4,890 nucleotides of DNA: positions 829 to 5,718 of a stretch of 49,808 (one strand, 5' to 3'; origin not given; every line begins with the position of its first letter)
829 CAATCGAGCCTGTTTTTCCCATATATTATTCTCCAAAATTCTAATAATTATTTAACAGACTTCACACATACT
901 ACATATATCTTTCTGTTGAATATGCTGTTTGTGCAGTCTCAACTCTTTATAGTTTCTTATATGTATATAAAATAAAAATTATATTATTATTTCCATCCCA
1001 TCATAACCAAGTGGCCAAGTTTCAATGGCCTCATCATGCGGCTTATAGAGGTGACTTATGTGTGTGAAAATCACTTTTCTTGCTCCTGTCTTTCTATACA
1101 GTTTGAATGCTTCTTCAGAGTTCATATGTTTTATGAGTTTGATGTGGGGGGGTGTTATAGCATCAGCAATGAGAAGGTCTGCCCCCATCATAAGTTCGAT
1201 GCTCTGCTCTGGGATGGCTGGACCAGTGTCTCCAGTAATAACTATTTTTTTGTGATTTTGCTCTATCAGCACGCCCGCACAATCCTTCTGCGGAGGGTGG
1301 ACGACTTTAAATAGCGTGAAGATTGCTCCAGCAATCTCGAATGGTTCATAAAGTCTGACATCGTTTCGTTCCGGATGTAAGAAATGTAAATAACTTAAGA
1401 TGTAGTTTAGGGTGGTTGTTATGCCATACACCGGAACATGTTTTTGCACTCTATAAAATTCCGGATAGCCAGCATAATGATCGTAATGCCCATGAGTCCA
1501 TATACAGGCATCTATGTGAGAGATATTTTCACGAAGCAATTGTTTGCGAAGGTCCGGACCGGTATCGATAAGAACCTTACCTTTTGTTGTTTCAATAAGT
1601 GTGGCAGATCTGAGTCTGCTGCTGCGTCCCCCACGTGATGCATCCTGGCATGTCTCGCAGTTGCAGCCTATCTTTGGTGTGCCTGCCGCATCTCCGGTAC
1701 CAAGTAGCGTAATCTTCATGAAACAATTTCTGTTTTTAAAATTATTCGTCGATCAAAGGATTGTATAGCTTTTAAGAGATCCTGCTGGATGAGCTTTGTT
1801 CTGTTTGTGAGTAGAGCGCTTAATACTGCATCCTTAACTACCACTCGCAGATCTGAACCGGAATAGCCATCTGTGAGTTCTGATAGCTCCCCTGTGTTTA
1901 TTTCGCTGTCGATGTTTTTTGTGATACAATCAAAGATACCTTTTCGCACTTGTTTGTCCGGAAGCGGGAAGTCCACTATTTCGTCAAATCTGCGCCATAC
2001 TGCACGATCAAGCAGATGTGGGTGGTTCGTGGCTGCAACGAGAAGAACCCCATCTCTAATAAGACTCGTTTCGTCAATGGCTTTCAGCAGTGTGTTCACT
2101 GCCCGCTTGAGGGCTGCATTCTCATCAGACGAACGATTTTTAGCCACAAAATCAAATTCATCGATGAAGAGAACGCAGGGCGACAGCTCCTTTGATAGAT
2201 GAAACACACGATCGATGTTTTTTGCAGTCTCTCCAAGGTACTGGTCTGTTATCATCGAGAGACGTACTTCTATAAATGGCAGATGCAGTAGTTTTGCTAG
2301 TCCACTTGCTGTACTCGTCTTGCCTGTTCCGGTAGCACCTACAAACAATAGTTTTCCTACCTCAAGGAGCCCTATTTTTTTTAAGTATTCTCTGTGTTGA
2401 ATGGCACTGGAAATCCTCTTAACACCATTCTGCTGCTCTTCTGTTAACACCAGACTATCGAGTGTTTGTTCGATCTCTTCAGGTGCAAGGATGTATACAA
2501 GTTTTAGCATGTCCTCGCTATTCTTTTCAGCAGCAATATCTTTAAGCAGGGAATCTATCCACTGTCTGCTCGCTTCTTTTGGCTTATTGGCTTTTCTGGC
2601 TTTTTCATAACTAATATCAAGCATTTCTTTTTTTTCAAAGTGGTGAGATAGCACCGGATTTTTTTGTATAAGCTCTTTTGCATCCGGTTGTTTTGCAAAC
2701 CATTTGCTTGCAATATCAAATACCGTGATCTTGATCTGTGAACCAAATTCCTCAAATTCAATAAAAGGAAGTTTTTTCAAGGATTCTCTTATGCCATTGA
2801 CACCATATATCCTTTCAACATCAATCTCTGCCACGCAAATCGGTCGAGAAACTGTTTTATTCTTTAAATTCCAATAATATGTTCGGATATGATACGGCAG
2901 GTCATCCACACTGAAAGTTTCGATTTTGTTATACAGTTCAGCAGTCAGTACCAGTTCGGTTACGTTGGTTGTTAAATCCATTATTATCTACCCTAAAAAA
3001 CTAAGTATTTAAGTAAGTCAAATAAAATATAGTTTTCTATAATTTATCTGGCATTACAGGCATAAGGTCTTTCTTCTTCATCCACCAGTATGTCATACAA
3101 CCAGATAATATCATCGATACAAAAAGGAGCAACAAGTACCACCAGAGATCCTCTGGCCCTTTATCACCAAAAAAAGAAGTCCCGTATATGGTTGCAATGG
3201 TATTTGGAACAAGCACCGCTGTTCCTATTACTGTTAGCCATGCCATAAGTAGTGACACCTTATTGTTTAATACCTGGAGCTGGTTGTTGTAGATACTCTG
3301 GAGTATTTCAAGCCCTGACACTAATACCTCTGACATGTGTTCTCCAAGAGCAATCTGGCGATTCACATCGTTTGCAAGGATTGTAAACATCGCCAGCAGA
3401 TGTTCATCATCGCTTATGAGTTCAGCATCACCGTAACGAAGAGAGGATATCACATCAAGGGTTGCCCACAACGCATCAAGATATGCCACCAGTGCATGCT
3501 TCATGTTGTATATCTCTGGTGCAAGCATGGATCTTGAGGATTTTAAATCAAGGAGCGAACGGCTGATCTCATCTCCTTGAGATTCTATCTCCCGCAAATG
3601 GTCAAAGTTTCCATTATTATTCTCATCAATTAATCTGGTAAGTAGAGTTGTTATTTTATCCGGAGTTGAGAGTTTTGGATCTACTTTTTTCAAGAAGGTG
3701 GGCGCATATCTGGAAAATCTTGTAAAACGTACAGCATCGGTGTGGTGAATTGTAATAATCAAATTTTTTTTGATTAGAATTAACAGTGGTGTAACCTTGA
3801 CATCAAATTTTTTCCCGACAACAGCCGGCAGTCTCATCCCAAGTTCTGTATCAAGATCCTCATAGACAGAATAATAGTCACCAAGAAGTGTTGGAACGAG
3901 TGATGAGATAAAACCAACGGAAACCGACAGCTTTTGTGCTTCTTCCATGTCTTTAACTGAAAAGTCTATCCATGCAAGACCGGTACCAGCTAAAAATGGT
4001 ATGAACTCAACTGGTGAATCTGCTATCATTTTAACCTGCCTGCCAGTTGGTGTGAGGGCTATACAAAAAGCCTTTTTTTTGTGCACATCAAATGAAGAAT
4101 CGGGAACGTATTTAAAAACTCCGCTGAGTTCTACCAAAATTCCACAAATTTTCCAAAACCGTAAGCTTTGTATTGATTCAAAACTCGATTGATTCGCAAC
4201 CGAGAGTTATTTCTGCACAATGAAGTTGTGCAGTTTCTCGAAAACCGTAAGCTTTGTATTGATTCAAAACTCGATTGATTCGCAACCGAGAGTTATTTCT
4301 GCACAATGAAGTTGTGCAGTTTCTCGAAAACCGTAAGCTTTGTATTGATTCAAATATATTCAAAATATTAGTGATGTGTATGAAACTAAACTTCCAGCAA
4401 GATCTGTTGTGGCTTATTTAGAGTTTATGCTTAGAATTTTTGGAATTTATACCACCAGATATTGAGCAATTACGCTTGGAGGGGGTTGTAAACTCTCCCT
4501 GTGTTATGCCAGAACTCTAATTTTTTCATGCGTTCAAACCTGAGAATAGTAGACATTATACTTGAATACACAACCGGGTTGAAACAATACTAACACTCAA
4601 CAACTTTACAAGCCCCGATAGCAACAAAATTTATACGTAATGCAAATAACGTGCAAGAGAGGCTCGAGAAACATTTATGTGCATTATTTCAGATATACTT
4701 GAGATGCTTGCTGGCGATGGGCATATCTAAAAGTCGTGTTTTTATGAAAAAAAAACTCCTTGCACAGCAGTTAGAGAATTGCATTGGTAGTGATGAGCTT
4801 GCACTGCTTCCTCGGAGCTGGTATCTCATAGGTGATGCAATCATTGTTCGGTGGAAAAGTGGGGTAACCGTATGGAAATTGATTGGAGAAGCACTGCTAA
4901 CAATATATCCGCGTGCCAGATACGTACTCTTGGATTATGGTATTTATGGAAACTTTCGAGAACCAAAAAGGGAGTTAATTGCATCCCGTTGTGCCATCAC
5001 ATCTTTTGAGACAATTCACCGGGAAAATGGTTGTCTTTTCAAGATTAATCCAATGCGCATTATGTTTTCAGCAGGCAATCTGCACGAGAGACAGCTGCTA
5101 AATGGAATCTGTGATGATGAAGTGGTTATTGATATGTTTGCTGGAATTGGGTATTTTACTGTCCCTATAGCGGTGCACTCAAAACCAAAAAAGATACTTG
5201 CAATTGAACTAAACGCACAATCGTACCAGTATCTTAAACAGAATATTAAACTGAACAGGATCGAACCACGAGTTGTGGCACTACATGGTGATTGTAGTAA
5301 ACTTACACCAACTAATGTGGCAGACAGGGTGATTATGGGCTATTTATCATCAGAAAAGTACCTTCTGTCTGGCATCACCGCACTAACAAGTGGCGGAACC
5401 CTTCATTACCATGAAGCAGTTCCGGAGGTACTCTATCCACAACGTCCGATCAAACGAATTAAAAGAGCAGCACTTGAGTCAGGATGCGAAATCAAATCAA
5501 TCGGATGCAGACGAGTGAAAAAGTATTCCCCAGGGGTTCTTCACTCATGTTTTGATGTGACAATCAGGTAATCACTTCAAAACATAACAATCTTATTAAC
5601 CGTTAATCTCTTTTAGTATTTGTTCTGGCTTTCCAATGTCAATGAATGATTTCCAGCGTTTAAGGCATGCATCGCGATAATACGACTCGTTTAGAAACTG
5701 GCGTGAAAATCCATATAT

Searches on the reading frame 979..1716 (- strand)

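Call 32: search_protein_families(library=pfam, proteins=[window:979-1716:-], max_evalue=0.001)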
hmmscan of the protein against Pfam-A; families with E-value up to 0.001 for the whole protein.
window:979-1716:- (245 aa): 2 families
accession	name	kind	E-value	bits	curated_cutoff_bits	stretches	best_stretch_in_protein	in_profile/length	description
PF12706.13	Lactamase_B_2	-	3.3e-29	102.4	27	1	48-220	3-200/200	Beta-lactamase superfamily domain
PF00753.33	Lactamase_B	-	2.4e-18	67.2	22.7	1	37-219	7-196/196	Metallo-beta-lactamase superfamily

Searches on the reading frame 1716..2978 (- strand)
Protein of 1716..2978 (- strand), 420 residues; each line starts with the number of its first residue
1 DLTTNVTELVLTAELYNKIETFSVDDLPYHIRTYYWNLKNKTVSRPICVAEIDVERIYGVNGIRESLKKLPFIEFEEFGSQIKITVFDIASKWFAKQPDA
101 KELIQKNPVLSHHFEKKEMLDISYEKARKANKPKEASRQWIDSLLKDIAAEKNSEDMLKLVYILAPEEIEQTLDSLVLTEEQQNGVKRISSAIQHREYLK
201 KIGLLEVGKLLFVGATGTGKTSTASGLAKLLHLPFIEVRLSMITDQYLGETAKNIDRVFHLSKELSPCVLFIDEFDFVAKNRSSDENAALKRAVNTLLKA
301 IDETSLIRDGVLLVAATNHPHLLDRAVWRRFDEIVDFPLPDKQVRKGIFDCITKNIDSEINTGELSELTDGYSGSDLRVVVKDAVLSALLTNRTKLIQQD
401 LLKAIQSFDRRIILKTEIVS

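Call 32: search_protein_families(library=pfam, proteins=[window:1716-2978:-], max_evalue=0.001)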
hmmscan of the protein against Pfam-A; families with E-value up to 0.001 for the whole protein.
window:1716-2978:- (420 aa): 2 families
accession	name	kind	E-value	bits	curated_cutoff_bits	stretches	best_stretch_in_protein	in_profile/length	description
PF00004.35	AAA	-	2e-34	119.3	21.2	1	210-339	1-131/131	ATPase family associated with various cellular activities (AAA)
PF17862.7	AAA_lid_3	-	1.9e-08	34.1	27.2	1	360-401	2-43/45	AAA+ lid domain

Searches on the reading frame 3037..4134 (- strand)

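Call 32: search_protein_families(library=pfam, proteins=[window:3037-4134:-], max_evalue=0.001)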
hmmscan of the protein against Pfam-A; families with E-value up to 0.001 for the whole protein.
window:3037-4134:- (365 aa): 1 family
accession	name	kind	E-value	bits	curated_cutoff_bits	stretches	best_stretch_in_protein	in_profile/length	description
PF01544.23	CorA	-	5.1e-32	111.8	27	1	52-354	3-292/292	CorA-like Mg2+ transporter protein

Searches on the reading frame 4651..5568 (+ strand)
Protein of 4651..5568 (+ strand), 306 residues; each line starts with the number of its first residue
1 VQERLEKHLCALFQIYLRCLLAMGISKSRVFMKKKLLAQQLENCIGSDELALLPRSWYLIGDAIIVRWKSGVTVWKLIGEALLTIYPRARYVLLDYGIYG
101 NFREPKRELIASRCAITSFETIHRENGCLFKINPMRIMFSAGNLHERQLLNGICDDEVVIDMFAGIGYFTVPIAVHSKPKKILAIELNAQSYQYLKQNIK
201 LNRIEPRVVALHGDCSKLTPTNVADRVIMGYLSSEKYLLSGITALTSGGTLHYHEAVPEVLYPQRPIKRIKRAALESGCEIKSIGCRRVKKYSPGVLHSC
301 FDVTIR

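Call 32: search_protein_families(library=pfam, proteins=[window:4651-5568:+], max_evalue=0.001)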
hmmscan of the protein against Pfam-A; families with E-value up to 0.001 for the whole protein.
window:4651-5568:+ (306 aa): 4 families
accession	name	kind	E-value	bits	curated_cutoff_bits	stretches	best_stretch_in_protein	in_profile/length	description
PF02475.24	TRM5-TYW2_MTfase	-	2e-54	184.4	28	1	121-281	1-163/164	TRM5/TYW2 methyltransferase domain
PF25133.1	TYW2_N_2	-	6.8e-12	45.8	27.7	1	39-111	3-75/79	TYW2 N-terminal domain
PF05175.20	MTS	-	0.00048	20.3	23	1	156-229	32-104/170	Methyltransferase small domain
PF09445.16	Methyltransf_15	-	0.00054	20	22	1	157-219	2-62/165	RNA cap guanine-N2 methyltransferase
